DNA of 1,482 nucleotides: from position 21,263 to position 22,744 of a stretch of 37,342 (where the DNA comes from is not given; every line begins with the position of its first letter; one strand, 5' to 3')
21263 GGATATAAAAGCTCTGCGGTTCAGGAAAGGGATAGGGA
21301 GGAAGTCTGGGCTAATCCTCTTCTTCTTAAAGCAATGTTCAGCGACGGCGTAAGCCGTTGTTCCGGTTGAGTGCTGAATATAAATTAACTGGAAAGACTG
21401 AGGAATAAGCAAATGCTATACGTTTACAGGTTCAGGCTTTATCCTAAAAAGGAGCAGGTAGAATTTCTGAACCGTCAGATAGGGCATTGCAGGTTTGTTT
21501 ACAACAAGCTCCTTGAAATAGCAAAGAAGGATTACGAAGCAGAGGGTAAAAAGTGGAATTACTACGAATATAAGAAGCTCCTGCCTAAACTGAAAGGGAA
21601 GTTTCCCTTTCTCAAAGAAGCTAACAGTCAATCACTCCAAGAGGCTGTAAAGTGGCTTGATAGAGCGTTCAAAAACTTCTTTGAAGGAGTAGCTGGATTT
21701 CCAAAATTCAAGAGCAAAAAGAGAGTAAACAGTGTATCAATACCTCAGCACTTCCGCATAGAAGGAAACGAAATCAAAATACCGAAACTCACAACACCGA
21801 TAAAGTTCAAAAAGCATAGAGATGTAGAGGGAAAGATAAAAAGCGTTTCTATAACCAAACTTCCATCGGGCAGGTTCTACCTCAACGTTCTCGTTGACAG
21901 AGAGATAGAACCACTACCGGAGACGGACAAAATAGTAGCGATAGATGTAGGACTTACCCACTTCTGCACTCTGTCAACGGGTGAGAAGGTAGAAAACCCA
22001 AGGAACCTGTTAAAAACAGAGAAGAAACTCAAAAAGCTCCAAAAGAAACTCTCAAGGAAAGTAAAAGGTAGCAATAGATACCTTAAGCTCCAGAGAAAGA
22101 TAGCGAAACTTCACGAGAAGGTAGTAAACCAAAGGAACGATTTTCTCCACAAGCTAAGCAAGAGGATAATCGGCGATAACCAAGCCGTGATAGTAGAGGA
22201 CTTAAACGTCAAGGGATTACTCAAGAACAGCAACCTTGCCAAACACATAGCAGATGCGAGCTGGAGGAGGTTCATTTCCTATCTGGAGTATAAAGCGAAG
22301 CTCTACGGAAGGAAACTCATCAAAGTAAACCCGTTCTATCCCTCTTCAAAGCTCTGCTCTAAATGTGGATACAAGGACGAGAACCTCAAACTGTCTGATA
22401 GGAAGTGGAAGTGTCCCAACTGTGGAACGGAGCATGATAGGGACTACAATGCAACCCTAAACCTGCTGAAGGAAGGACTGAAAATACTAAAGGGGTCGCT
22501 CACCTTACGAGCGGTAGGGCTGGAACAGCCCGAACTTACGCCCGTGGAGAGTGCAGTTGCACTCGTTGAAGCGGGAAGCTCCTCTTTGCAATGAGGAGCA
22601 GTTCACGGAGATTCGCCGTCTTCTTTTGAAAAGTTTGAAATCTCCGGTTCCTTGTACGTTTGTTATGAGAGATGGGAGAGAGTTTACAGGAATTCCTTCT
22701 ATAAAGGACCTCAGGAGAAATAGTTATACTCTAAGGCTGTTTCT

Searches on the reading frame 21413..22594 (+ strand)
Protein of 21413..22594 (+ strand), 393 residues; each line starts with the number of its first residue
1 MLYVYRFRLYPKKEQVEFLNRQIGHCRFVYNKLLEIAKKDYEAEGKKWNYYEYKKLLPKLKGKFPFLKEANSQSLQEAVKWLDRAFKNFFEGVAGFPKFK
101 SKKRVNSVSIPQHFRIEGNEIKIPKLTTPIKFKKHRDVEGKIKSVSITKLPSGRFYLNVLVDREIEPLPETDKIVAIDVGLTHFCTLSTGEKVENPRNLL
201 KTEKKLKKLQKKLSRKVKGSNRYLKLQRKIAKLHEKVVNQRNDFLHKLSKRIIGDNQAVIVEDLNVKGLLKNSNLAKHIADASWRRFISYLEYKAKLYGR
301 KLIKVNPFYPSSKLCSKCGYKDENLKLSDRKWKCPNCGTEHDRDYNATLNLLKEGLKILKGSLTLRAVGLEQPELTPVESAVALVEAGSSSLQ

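Call 10: search_protein_families(library=pfam, max_evalue=0.001, proteins=[window:21413-22594:+])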
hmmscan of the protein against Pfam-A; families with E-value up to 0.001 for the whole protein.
window:21413-22594:+ (393 aa): 3 families
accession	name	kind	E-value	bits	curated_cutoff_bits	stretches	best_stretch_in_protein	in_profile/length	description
PF01385.25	OrfB_IS605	-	5.7e-34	117.4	30.5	1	164-272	8-119/120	Probable transposase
PF07282.18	Cas12f1-like_TNB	-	8.3e-27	93.6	26.3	1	284-351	1-60/60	Cas12f1-like, TNB domain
PF12323.14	HTH_OrfB_IS605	-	2.3e-16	59.4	21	1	1-46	1-47/47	Helix-turn-helix domain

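Call 50: search_protein_families(library=ncbifam, max_evalue=0.01, proteins=[P0037])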
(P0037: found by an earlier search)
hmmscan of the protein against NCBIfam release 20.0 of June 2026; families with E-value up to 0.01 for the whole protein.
P0037 (355 aa): 0 families

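Call 51: search_protein_families(library=phrogs, max_evalue=0.01, proteins=[P0037])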
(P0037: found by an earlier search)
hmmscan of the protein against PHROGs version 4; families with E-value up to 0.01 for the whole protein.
P0037 (355 aa): 1 family
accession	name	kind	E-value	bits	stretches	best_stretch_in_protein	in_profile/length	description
phrog_1706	-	DNA, RNA and nucleotide metabolism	0.00057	20.4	1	71-272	93-277/293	CRISPR/Cas system associated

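Call 119: search_protein_families(library=pfam, max_evalue=0.01, proteins=[L105:373-960:+, L105:957-2075:+, L107:5647-6627:+, L107:7930-8487:+])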
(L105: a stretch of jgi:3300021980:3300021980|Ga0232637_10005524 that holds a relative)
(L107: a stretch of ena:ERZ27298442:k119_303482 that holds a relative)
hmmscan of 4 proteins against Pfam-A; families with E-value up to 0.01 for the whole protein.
L105:373-960:+ (195 aa): 2 families
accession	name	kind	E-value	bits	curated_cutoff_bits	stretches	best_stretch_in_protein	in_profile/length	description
PF06305.16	LapA_dom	-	0.00099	19.4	28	1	69-112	19-62/64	Lipopolysaccharide assembly protein A domain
PF24838.2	8xMP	-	0.001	19.3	30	1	31-167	12-133/136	Octameric membrane protein family (8xMP)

L105:957-2075:+ (372 aa): 2 families
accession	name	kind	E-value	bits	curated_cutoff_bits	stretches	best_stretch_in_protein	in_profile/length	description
PF00753.33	Lactamase_B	-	1.4e-09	38.6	22.7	1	20-84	8-67/196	Metallo-beta-lactamase superfamily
PF12706.13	Lactamase_B_2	-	0.0042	17.2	27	1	56-82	26-52/200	Beta-lactamase superfamily domain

L107:5647-6627:+ (326 aa): 1 family
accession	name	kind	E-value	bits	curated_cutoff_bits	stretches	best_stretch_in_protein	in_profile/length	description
PF19952.5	DUF6414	-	3.5e-15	57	25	1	1-321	1-283/283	Domain of unknown function (DUF6414)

L107:7930-8487:+ (185 aa): 0 families
